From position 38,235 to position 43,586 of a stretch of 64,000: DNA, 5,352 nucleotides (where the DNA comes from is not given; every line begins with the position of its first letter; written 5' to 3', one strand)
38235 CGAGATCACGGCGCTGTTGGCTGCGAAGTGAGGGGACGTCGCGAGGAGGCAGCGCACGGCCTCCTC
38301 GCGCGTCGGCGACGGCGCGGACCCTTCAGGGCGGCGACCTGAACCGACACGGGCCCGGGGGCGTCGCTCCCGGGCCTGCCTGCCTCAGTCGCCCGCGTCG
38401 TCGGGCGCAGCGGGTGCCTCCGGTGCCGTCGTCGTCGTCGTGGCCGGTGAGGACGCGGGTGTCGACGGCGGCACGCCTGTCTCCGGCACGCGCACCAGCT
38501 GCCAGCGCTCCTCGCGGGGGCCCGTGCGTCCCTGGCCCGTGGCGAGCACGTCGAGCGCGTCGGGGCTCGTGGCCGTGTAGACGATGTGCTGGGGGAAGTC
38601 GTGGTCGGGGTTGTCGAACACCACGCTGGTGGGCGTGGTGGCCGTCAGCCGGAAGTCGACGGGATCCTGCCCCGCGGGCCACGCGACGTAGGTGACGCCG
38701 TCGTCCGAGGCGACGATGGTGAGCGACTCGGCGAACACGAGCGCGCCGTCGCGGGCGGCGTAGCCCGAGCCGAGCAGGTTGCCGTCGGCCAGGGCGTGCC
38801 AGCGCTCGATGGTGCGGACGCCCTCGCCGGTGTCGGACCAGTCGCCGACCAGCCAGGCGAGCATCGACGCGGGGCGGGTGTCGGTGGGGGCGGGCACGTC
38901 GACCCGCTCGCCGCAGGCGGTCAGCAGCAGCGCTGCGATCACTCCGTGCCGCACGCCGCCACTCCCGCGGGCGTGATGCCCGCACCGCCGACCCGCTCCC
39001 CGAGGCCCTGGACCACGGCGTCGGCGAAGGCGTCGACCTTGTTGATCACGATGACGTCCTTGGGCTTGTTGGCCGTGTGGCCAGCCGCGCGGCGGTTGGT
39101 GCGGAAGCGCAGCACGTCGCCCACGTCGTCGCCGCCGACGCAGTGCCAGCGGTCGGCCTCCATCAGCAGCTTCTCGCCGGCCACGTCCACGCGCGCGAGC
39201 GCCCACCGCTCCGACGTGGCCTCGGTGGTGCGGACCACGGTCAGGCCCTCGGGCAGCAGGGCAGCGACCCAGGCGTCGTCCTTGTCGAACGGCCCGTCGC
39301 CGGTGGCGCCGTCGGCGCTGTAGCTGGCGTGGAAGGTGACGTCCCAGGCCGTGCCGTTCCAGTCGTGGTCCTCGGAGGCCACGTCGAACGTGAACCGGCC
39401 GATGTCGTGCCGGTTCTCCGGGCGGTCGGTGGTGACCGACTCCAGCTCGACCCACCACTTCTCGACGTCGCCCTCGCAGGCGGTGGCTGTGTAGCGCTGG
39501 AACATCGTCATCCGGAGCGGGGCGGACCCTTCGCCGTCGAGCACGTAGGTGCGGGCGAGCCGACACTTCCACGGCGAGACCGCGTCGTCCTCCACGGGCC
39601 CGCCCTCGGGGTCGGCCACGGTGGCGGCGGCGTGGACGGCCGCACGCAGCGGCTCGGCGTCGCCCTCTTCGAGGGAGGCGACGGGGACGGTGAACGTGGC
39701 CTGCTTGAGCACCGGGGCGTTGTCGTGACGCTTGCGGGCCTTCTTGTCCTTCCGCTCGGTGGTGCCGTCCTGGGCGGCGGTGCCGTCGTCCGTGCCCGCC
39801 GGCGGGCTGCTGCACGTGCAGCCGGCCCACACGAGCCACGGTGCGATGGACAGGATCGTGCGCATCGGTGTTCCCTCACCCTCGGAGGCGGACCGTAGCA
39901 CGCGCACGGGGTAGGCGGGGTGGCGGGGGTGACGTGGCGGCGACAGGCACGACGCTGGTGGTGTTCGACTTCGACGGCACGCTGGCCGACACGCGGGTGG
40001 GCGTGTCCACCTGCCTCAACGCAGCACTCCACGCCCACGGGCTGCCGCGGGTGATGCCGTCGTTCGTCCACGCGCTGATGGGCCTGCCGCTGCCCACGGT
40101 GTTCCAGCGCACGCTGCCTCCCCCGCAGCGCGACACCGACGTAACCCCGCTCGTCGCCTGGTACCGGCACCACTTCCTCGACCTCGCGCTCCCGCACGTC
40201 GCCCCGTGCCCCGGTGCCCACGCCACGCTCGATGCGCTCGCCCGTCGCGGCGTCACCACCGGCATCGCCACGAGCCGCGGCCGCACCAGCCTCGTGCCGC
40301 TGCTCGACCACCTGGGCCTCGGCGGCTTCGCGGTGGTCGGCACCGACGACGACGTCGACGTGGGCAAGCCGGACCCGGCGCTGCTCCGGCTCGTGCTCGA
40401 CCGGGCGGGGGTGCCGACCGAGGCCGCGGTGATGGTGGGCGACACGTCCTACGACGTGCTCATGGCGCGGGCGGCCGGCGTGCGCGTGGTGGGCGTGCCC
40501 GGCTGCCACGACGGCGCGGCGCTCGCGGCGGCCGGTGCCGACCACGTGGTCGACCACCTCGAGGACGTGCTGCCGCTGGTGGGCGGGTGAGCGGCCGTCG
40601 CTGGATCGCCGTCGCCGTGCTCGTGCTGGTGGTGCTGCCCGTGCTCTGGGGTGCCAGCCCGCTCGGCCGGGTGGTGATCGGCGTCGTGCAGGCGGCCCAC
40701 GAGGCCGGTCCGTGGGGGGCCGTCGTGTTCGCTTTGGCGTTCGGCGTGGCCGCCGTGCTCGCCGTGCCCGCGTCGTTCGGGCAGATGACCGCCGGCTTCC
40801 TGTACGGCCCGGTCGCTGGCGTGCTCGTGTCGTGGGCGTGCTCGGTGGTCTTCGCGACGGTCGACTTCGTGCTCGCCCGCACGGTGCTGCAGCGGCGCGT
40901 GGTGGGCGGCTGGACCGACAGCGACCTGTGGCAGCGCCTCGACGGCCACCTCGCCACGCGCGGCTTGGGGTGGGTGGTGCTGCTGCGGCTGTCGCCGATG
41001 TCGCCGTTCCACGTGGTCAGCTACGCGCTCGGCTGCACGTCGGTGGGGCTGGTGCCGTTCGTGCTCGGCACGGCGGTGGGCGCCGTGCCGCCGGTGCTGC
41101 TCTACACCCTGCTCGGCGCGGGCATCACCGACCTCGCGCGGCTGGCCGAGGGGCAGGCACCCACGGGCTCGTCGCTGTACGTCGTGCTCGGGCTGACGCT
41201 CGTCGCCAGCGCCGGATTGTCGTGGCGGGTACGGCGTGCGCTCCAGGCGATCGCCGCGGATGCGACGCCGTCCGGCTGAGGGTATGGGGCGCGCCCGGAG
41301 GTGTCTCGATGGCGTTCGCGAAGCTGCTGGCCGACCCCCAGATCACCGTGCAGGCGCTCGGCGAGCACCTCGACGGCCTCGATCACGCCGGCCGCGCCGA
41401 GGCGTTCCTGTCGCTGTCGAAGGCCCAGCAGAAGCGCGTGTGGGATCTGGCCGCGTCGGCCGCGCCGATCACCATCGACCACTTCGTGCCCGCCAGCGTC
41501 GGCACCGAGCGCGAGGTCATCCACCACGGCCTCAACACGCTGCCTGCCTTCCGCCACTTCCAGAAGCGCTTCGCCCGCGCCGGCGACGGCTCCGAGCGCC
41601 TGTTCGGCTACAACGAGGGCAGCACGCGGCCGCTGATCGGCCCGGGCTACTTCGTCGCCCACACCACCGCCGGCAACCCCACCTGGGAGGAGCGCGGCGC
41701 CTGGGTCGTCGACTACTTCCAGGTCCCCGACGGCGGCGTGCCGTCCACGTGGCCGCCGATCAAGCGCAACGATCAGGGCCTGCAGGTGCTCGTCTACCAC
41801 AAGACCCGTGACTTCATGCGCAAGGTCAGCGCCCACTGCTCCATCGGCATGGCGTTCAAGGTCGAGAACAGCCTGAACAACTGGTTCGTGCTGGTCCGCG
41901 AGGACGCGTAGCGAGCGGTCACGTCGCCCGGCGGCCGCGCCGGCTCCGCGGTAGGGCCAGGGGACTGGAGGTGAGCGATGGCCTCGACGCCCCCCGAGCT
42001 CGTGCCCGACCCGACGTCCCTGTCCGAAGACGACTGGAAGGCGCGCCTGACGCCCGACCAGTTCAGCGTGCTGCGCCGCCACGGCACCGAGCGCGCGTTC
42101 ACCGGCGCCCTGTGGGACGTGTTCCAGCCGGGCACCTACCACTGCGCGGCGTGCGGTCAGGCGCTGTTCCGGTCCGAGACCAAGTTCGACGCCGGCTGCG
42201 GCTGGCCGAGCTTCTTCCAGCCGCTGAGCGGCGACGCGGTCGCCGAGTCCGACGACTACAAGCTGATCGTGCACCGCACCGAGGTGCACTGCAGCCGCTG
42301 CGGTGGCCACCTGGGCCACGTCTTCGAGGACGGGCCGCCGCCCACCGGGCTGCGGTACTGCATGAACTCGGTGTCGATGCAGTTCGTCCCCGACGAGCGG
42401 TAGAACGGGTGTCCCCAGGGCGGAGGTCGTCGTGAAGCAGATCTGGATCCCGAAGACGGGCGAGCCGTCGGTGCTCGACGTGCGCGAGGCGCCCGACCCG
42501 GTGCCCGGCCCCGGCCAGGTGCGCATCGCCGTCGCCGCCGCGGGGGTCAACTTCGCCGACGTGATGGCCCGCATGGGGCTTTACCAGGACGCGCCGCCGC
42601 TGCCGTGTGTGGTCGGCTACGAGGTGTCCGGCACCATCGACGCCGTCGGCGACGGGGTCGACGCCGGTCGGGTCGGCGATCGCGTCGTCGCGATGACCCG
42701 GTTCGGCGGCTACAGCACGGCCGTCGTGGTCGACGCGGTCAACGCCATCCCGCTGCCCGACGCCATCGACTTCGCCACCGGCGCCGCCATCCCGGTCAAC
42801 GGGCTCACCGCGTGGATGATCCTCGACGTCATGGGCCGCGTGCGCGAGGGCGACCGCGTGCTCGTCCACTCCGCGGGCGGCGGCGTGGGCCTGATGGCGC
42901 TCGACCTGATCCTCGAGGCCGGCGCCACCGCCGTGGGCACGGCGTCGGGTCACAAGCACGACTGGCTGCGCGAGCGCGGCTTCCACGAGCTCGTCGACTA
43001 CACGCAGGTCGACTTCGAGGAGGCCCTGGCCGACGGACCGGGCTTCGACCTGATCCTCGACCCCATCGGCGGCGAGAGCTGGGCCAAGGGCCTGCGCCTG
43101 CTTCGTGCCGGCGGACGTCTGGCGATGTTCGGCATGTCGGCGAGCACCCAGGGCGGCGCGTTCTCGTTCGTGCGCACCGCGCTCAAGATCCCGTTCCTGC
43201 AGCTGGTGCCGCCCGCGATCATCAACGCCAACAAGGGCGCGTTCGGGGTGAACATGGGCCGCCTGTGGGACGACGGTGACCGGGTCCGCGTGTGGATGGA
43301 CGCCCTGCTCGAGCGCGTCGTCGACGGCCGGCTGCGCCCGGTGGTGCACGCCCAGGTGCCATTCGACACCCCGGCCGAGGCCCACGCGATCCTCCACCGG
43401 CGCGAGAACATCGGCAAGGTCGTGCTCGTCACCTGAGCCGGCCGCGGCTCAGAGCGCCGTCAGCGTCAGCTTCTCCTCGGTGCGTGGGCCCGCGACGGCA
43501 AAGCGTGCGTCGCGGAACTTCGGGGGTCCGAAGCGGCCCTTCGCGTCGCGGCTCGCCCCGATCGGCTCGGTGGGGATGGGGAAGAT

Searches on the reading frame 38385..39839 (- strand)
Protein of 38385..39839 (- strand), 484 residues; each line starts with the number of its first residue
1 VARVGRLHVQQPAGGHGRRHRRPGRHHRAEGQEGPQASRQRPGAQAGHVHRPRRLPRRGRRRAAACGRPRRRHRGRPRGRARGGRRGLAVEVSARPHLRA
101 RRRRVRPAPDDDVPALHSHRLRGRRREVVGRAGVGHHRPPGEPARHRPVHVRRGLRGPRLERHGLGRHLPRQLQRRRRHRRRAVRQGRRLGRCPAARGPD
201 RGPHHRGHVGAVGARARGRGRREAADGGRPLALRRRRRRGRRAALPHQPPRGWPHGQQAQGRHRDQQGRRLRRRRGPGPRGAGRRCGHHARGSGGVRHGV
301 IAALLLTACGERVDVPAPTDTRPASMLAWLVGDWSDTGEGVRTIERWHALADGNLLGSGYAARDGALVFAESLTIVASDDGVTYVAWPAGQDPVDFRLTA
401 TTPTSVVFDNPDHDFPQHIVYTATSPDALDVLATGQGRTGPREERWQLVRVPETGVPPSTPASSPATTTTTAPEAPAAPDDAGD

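Call 6: search_protein_families(library=pfam, proteins=[window:38385-39839:-])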
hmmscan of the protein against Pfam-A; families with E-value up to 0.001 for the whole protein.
window:38385-39839:- (484 aa): 1 family
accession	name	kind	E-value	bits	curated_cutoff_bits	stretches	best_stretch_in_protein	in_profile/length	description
PF19780.4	DUF6265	-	1.6e-17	64.4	23.8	1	328-431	1-112/116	Domain of unknown function (DUF6265)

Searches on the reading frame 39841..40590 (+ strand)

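Call 47: search_protein_families(library=pfam, proteins=[window:39841-40590:+], max_evalue=0.00001)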
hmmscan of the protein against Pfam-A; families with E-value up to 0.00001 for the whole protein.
window:39841-40590:+ (249 aa): 4 families
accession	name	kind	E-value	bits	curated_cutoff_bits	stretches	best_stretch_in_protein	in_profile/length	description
PF13419.12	HAD_2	-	4e-35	122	23.8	1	40-219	1-178/178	Haloacid dehalogenase-like hydrolase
PF00702.32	Hydrolase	-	2.2e-25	90.6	26.4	1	39-213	3-191/191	haloacid dehalogenase-like hydrolase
PF13242.12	Hydrolase_like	-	1.6e-12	47.6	22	1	175-242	3-74/75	HAD-hyrolase-like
PF12710.13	HAD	-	2.4e-10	41.6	27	1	40-210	1-189/189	haloacid dehalogenase-like hydrolase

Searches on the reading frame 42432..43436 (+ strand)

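Call 47: search_protein_families(library=pfam, proteins=[window:42432-43436:+], max_evalue=0.00001)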
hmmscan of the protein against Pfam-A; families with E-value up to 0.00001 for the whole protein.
window:42432-43436:+ (334 aa): 3 families
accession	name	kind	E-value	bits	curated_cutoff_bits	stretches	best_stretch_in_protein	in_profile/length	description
PF13602.12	ADH_zinc_N_2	-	8.9e-18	65.9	27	1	183-332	2-134/134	Zinc-binding dehydrogenase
PF08240.17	ADH_N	-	2e-15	57.3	23.5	1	26-110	1-104/104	Alcohol dehydrogenase GroES-like domain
PF00107.32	ADH_zinc_N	-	1.8e-13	51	31.8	1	151-240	1-93/129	Zinc-binding dehydrogenase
